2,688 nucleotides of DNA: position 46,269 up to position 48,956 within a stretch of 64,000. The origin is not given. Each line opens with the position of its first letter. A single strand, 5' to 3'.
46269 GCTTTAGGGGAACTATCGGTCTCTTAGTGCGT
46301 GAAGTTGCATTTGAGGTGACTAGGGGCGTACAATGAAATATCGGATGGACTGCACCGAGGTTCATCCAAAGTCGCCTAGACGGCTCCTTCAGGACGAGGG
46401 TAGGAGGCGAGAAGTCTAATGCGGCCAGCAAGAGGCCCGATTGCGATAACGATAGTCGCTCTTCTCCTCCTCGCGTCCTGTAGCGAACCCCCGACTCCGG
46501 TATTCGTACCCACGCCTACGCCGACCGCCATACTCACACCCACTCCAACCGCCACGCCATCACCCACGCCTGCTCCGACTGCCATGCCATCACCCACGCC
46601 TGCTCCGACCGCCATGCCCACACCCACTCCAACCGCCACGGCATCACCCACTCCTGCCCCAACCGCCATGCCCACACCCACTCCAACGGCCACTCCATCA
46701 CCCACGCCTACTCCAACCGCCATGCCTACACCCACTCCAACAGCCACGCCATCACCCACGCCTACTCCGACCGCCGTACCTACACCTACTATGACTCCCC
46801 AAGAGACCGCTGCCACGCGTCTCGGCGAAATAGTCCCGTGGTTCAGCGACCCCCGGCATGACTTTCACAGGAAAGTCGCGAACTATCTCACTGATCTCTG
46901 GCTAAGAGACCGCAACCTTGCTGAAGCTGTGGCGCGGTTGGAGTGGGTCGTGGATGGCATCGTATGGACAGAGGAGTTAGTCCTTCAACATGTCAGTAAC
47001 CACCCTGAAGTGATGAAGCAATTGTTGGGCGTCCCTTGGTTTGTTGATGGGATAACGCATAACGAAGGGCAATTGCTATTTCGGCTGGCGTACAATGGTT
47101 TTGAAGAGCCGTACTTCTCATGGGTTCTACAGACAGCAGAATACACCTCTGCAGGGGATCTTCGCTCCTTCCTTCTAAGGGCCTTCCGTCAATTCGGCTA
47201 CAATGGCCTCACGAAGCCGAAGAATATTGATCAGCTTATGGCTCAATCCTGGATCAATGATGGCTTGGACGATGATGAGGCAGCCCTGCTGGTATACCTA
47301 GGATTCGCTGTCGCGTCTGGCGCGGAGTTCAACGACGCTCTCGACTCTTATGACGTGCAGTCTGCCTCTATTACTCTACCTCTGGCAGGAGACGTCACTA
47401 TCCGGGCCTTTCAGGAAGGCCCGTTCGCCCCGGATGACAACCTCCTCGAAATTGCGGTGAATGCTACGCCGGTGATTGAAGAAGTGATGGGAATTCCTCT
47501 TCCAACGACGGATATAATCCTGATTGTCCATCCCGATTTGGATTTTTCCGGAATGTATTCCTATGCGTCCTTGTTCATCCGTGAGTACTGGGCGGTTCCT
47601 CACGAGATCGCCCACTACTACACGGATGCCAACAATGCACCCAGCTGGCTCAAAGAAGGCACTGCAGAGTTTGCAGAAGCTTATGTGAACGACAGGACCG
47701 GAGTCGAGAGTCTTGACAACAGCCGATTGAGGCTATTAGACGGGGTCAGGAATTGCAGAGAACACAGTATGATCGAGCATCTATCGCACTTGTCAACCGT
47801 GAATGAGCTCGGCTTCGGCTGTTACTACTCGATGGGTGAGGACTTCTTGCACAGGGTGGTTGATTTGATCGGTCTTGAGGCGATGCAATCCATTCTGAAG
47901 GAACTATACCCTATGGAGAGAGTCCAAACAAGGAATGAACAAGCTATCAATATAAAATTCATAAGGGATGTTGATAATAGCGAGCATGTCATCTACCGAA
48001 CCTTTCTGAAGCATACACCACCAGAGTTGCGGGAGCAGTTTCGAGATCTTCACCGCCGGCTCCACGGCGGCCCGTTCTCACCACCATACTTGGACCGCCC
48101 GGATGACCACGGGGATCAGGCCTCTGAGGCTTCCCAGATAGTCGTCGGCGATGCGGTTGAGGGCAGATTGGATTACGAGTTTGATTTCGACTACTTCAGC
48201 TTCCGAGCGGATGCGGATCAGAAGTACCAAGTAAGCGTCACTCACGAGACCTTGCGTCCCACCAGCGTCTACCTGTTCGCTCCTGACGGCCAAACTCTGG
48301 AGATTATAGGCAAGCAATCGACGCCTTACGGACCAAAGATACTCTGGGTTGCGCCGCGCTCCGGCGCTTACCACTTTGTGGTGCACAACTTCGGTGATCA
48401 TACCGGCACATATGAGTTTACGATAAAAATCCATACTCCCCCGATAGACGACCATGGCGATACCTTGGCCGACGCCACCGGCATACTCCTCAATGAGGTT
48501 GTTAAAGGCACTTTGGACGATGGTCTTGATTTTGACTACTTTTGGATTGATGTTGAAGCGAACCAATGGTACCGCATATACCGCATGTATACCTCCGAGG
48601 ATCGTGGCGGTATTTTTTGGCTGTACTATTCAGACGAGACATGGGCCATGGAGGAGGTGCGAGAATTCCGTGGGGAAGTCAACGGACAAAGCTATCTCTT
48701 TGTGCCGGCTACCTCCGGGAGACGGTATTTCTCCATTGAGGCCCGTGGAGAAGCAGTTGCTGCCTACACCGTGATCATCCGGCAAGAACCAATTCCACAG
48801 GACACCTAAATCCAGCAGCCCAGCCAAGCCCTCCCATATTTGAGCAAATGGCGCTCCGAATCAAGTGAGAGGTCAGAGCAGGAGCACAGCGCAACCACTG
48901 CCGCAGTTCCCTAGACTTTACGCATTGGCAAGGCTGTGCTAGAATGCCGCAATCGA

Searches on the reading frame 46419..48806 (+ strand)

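Call 83: search_protein_families(library=pfam, proteins=[window:46419-48806:+], max_evalue=0.001)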
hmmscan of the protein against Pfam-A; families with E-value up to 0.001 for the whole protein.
window:46419-48806:+ (796 aa): 1 family
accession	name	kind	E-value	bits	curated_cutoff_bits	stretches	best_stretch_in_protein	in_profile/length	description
PF04151.21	PPC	-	0.00045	21.5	25.9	0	589-655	1-68/70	Bacterial pre-peptidase C-terminal domain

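Call 84: search_protein_families(library=padloc, proteins=[window:46419-48806:+], max_evalue=0.001)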
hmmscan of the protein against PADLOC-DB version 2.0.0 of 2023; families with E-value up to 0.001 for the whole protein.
window:46419-48806:+ (796 aa): 0 families
